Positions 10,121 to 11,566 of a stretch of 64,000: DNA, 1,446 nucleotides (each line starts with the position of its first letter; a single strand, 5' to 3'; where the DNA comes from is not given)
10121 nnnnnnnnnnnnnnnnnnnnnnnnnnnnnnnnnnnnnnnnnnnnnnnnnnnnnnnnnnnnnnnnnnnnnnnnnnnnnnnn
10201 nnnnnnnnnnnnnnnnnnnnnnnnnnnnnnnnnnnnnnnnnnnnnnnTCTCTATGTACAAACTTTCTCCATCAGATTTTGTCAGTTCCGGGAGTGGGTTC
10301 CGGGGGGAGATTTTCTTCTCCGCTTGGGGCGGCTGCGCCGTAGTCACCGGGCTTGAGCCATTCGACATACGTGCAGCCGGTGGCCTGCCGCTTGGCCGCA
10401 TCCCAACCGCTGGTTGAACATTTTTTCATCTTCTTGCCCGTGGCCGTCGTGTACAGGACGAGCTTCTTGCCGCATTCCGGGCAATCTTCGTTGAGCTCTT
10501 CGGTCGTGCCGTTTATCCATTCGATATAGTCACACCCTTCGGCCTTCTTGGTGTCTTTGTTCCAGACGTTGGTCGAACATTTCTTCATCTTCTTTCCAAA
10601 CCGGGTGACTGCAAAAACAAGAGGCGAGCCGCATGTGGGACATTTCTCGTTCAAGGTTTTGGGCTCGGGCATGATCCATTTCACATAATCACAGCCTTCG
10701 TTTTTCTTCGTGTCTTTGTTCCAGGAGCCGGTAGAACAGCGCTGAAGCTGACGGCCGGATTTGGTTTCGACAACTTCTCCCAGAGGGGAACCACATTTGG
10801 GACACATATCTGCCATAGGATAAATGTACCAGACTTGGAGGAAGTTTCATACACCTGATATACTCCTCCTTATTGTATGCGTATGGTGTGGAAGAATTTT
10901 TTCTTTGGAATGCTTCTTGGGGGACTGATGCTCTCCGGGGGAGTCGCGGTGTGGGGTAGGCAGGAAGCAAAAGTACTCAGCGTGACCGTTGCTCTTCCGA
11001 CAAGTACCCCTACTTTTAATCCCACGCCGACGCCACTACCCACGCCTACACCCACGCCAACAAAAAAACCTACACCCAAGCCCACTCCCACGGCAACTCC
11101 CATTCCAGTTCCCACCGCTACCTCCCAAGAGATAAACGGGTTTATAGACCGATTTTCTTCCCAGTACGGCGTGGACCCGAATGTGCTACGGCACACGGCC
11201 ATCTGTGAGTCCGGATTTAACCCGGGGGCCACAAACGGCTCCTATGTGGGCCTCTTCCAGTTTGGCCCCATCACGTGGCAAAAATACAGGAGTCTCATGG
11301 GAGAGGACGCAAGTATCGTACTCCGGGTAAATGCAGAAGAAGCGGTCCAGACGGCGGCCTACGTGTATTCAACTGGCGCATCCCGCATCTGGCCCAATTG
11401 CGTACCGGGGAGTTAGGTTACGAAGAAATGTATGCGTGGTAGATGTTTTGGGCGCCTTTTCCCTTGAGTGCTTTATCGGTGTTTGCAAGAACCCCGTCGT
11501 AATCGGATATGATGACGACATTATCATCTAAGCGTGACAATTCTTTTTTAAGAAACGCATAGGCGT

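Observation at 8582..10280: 28-bp direct repeat (27/28 identical) bracketing the nuclease and Bro-N genes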

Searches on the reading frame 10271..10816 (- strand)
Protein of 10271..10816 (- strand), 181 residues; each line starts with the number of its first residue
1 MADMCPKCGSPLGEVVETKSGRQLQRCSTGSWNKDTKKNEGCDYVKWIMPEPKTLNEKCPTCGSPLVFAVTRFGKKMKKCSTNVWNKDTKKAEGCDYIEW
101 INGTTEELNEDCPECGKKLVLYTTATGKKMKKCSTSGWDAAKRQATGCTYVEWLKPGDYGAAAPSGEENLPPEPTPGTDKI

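Call 7: search_protein_families(library=pfam, proteins=[window:10271-10816:-], max_evalue=0.01)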
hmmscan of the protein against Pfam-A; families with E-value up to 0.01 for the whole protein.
window:10271-10816:- (181 aa): 21 families
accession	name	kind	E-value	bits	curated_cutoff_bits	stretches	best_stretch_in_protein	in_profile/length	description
PF01396.24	Zn_ribbon_Top1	-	3e-09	37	32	0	57-75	2-20/39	Topoisomerase DNA binding C4 zinc finger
PF03119.21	DNA_ligase_ZBD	-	2.2e-05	24.6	25.8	0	58-67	1-10/27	NAD-dependent DNA ligase C4 zinc finger domain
PF06677.18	Auto_anti-p27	-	3.6e-05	24.2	24.1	0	55-67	14-26/40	Sjogren's syndrome/scleroderma autoantigen 1 (Autoantigen p27)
PF04135.18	Nop10p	-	5.7e-05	23.6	27.2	0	54-69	15-30/52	Nucleolar RNA-binding protein, Nop10p family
PF09723.15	Zn_ribbon_8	-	0.00012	22.5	34.4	0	103-118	21-36/41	Zinc ribbon domain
PF14255.11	Cys_rich_CPXG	-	0.00019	21.7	25.2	0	99-124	15-39/52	Cysteine-rich CPXCG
PF13240.11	Zn_Ribbon_1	-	0.00019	21.5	25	0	5-12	16-23/23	zinc-ribbon domain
PF12760.12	Zn_ribbon_IS1595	-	0.00061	20.1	25.4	0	111-133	20-40/46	Transposase zinc-ribbon domain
PF04423.19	Rad50_zn_hook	-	0.00072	19.8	24.3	0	54-66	17-29/52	Rad50 zinc hook motif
PF08271.17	Zn_Ribbon_TF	-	0.00088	19.2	29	0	112-127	3-18/43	TFIIB zinc-binding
PF17309.7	DUF5356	-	0.0011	19.4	26.4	0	108-142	18-52/135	Family of unknown function (DUF5356)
PF24859.1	FdhE_central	-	0.0014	19.1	27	0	59-76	2-19/39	FdhE, central domain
PF13453.11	Zn_ribbon_TFIIB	-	0.0022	17.8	22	0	4-28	1-23/41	Transcription factor zinc-finger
PF23455.1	DUF7129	-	0.0034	17.5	30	0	105-119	23-37/45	Domain of unknown function (DUF7129)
PF24460.1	DUF7575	-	0.0062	16.3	28.5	0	111-119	5-13/28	Domain of unknown function (DUF7575)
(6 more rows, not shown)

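Call 10: find_encoding_contigs(protein=window:10271-10816:-, flank=10000, max_places=10)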
Protein window:10271-10816:- (181 aa): no gene with exactly this product is on record in the collection.

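Call 29: find_homologous_proteins(query=window:10271-10816:-)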
Query window:10271-10816:- (181 aa): 2072 proteins with E <= 0.001 among 2114 candidates; the best 120 are listed.
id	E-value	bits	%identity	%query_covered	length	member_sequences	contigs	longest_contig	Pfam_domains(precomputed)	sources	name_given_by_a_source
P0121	3.3e-106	371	90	97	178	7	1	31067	PF01396.25,PF06677.19,PF13240.12,PF26040.1,PF03119.22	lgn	-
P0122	7.7e-104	364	89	96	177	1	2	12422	PF01396.25,PF06677.19,PF03119.22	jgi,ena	-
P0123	2.7e-95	336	82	91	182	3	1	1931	PF01396.25,PF06677.19,PF13240.12,PF03119.22,PF09723.16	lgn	-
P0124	1.3e-94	333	78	99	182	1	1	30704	PF01396.25,PF13240.12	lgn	-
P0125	1.7e-93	330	80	96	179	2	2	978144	PF01396.25,PF13240.12,PF26040.1,PF09723.16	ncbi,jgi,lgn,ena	-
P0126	2.7e-93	329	80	95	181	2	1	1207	PF01396.25,PF13240.12,PF03119.22,PF09723.16,PF26788.1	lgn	-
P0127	6.7e-93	328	78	97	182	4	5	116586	PF01396.25,PF06677.19,PF13240.12,PF26040.1,PF03119.22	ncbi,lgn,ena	-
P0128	2.8e-92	326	76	99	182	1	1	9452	PF01396.25,PF06677.19,PF13240.12,PF26040.1,PF03119.22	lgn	-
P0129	4.0e-92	325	77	97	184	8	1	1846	PF01396.25,PF06677.19,PF13240.12,PF26040.1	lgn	-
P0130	1.4e-91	324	80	95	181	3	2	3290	PF01396.25,PF06677.19,PF13240.12,PF26040.1,PF03119.22,PF13248.12,PF08271.18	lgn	-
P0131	3.7e-91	322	76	92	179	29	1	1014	PF01396.25,PF13240.12,PF26788.1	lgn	-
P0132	5.3e-91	322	76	97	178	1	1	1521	PF01396.25,PF13240.12,PF26040.1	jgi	jgi:hypothetical protein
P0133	1.3e-90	320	78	96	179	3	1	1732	PF01396.25,PF13240.12,PF03119.22,PF13453.12,PF26788.1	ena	-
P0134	1.9e-90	320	76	98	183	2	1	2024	PF01396.25,PF06677.19,PF13240.12,PF26040.1,PF03119.22,PF13453.12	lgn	-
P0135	2.3e-90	320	78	97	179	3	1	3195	PF01396.25,PF06677.19,PF13240.12,PF26040.1,PF09723.16,PF13453.12,PF26788.1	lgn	-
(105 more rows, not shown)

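Call 30: find_encoding_contigs(protein=P0121, flank=10000, max_places=3)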
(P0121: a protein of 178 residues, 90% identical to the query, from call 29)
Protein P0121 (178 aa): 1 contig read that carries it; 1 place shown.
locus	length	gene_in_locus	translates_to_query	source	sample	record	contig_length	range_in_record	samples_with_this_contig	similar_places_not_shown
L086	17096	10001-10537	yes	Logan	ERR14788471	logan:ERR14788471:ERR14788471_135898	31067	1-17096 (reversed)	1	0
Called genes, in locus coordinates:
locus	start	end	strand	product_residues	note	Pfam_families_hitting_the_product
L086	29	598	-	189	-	PF05724:TPMT, PF13489:Methyltransf_23, PF05175:MTS, PF06325:PrmA, PF13847:Methyltransf_31, PF08241:Methyltransf_11, PF08242:Methyltransf_12, PF13649:Methyltransf_25, +2 more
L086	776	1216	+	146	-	PF04191:PEMT, PF04140:ICMT (weak)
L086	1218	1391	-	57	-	-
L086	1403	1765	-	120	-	-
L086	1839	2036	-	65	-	PF09962:DUF2196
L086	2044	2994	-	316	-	PF01149:Fapy_DNA_glyco, PF06831:H2TH, PF06827:zf-FPG_IleRS (weak)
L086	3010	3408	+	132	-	-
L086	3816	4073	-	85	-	PF15738:YafQ_toxin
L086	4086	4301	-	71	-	-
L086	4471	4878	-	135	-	-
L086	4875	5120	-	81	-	-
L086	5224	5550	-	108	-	-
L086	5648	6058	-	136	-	-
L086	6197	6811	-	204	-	-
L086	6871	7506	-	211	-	PF01966:HD (weak)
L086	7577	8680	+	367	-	PF13167:GTP-bdg_N, PF16360:GTP-bdg_M, PF03193:RsgA_GTPase (faint), PF01926:MMR_HSR1, PF02421:FeoB_N (weak)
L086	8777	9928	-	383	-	PF09903:DUF2130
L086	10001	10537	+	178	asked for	PF01396:Zn_ribbon_Top1 (faint), PF03119:DNA_ligase_ZBD (faint), PF06677:Auto_anti-p27 (faint), PF13240:Zn_Ribbon_1 (faint), PF26040:Zn_ribbon_CLPX_N (faint)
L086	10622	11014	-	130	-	-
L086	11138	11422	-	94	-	-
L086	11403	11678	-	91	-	PF02604:PhdYeFM_antitox (weak)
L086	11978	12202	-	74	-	-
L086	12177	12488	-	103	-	PF04365:BrnT_toxin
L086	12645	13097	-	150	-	-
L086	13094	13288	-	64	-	-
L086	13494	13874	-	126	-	-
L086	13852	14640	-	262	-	PF01381:HTH_3, PF12844:HTH_19, PF13560:HTH_31 (weak), PF13274:SocA_Panacea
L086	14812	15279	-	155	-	-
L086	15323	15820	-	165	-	-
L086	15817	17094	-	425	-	?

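Call 31: find_encoding_contigs(protein=P0122, flank=10000, max_places=3)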
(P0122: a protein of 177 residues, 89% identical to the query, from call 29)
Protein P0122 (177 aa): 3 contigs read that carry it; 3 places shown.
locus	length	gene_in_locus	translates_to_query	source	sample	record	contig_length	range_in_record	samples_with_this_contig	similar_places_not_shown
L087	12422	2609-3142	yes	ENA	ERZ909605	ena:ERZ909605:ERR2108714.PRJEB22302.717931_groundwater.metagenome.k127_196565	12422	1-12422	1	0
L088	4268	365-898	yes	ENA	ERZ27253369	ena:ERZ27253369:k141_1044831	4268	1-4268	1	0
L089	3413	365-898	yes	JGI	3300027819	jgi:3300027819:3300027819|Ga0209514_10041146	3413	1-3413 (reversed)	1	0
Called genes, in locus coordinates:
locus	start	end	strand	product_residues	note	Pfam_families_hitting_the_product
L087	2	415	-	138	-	?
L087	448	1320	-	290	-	-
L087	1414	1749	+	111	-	-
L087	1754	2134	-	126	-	PF06262:Zincin_1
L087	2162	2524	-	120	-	PF13430:DUF4112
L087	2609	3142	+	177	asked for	PF01396:Zn_ribbon_Top1 (faint), PF03119:DNA_ligase_ZBD (faint), PF06677:Auto_anti-p27 (faint)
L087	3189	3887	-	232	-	-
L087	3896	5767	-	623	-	PF20720:nSTAND3 (faint), PF09848:SLFN-g3_helicase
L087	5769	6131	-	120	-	PF03819:MazG (weak), PF12643:MazG-like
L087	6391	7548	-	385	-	PF26314:MptA_B_family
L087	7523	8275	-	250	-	PF00535:Glycos_transf_2, PF10111:Glyco_tranf_2_2 (weak), PF13641:Glyco_tranf_2_3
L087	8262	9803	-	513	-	PF13231:PMT_2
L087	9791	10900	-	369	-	PF00535:Glycos_transf_2, PF04138:GtrA_DPMS_TM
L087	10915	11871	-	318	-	PF01073:3Beta_HSD (weak), PF01370:Epimerase, PF02719:Polysacc_synt_2, PF04321:RmlD_sub_bind, PF07993:NAD_binding_4 (faint), PF16363:GDP_Man_Dehyd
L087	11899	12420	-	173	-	?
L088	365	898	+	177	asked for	PF01396:Zn_ribbon_Top1 (faint), PF03119:DNA_ligase_ZBD (faint), PF06677:Auto_anti-p27 (faint)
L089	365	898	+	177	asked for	PF01396:Zn_ribbon_Top1 (faint), PF03119:DNA_ligase_ZBD (faint), PF06677:Auto_anti-p27 (faint)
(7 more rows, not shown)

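Call 47: search_protein_families(library=ncbifam, proteins=[window:10271-10816:-], max_evalue=0.001)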
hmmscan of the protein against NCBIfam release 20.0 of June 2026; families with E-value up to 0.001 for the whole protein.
window:10271-10816:- (181 aa): 3 families
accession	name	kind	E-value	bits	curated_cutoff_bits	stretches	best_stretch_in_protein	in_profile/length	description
NF047723.1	TransFacS4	equivalog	0.0002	21.8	120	0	3-29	61-85/90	transcription factor S4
NF009623.0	PRK13130.1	equivalog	0.00062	19.8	68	0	54-67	15-28/56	RNA-protein complex protein Nop10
NF041913.1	HVO_2142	equivalog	0.0007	19.4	90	0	109-121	11-23/48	HVO_2142 family zinc finger protein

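Call 48: find_encoding_contigs(protein=window:10271-10807:-, flank=8000, max_places=10)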
Protein window:10271-10807:- (178 aa): no gene with exactly this product is on record in the collection.
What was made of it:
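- Tried and rejected: Both start codons returned nothing (calls 10, 48).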

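Call 60: find_encoding_contigs(protein=P0125, flank=6000, max_places=2)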
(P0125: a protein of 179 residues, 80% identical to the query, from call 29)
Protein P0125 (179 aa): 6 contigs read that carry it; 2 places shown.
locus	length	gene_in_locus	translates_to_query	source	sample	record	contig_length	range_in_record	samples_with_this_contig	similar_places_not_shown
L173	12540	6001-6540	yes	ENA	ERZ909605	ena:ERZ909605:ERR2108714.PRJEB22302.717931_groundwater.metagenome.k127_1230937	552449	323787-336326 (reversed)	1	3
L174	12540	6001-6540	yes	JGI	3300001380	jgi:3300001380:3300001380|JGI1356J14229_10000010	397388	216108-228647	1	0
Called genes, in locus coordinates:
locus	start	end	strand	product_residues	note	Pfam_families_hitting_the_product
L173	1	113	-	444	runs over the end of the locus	PF01336:tRNA_anti-codon, PF00152:tRNA-synt_2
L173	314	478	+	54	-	-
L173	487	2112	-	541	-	PF01368:DHH, PF02272:DHHA1, PF17768:RecJ_OB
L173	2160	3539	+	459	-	PF01743:PolyA_pol, PF12627:PolyA_pol_RNAbd, PF01966:HD, PF13735:tRNA_NucTran2_2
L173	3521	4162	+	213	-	PF00561:Abhydrolase_1, PF12697:Abhydrolase_6, PF12146:Hydrolase_4 (faint)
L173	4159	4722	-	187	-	PF03352:Adenine_glyco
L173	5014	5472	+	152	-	PF01243:PNPOx_N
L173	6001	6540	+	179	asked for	PF01396:Zn_ribbon_Top1 (faint), PF09723:Zn_ribbon_8 (faint), PF13240:Zn_Ribbon_1 (faint), PF26040:Zn_ribbon_CLPX_N (faint)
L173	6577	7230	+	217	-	-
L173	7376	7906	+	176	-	PF02698:DUF218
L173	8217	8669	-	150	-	-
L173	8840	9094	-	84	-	-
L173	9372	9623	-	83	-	PF05016:ParE_toxin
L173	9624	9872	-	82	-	PF02604:PhdYeFM_antitox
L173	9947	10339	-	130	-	-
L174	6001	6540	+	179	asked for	PF01396:Zn_ribbon_Top1 (faint), PF09723:Zn_ribbon_8 (faint), PF13240:Zn_Ribbon_1 (faint), PF26040:Zn_ribbon_CLPX_N (faint)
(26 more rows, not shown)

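Call 61: find_encoding_contigs(protein=P0124, flank=6000, max_places=2)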
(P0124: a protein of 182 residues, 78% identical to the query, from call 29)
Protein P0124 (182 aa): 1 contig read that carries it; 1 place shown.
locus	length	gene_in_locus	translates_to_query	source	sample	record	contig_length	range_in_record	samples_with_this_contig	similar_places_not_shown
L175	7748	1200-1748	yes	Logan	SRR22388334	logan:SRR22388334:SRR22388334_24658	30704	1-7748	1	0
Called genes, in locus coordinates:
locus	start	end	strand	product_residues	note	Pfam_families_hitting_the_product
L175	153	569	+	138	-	PF08570:DUF1761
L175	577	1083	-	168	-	PF03073:TspO_MBR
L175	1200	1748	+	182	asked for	PF01396:Zn_ribbon_Top1 (faint), PF13240:Zn_Ribbon_1 (faint)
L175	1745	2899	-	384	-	PF09903:DUF2130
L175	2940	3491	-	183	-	PF03167:UDG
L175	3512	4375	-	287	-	PF11127:YgaP-like_TM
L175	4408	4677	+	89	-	-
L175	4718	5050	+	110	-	PF18920:DUF5671 (faint)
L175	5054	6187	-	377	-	PF00270:DEAD, PF04851:ResIII, PF00271:Helicase_C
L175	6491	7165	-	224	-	PF01863:YgjP-like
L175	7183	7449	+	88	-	PF12728:HTH_17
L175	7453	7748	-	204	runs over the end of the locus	PF01161:PBP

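Call 80: search_protein_families(library=pfam, proteins=[L086:10622-11014:-, L086:11138-11422:-, L086:11403-11678:-], max_evalue=0.01)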
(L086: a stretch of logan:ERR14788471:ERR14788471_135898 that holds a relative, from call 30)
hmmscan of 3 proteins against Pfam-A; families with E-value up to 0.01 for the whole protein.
L086:10622-11014:- (130 aa): 0 families

L086:11138-11422:- (94 aa): 1 family
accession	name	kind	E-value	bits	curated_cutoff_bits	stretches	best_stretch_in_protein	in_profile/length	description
PF24732.2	ParE_like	-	0.0053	17.2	24.4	1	40-92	15-66/67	ParE-like toxin domain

L086:11403-11678:- (91 aa): 2 families
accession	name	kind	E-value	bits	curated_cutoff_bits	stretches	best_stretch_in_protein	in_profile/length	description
PF02604.26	PhdYeFM_antitox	-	9.4e-07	29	29.8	1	4-64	3-63/74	Antitoxin Phd_YefM, type II toxin-antitoxin system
PF15341.11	SLX9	-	0.0091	16.9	27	0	45-85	17-58/127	Ribosome biogenesis protein SLX9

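Call 81: search_solved_structures(query=L086:10622-11014:-, max_evalue=1)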
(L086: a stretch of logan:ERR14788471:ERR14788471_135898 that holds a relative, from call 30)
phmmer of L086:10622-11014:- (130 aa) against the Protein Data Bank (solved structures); distinct sequences matched with E-value up to 1: 1.
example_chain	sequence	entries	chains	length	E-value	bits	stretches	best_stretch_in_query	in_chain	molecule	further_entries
6swl_A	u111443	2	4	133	0.045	17.3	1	4-120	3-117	Two-component response regulator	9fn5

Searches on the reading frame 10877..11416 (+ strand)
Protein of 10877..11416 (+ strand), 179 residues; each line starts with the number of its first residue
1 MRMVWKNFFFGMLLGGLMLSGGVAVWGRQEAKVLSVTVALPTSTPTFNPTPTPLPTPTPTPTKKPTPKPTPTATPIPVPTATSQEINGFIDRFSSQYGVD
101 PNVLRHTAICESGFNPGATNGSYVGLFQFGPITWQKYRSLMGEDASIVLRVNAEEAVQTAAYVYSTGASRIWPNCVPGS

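Call 7: search_protein_families(library=pfam, proteins=[window:10877-11416:+], max_evalue=0.01)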
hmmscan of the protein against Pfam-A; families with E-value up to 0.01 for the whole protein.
window:10877-11416:+ (179 aa): 3 families
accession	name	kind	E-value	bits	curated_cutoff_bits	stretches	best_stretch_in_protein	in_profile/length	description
PF01464.25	SLT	-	3.7e-06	26.9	21.3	1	94-162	7-74/117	Transglycosylase SLT domain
PF06737.19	Transglycosylas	-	0.0003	21.8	27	1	106-175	9-77/77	Transglycosylase-like domain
PF15358.11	TSKS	-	0.0022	17.4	27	1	31-157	11-124/395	Testis-specific serine kinase substrate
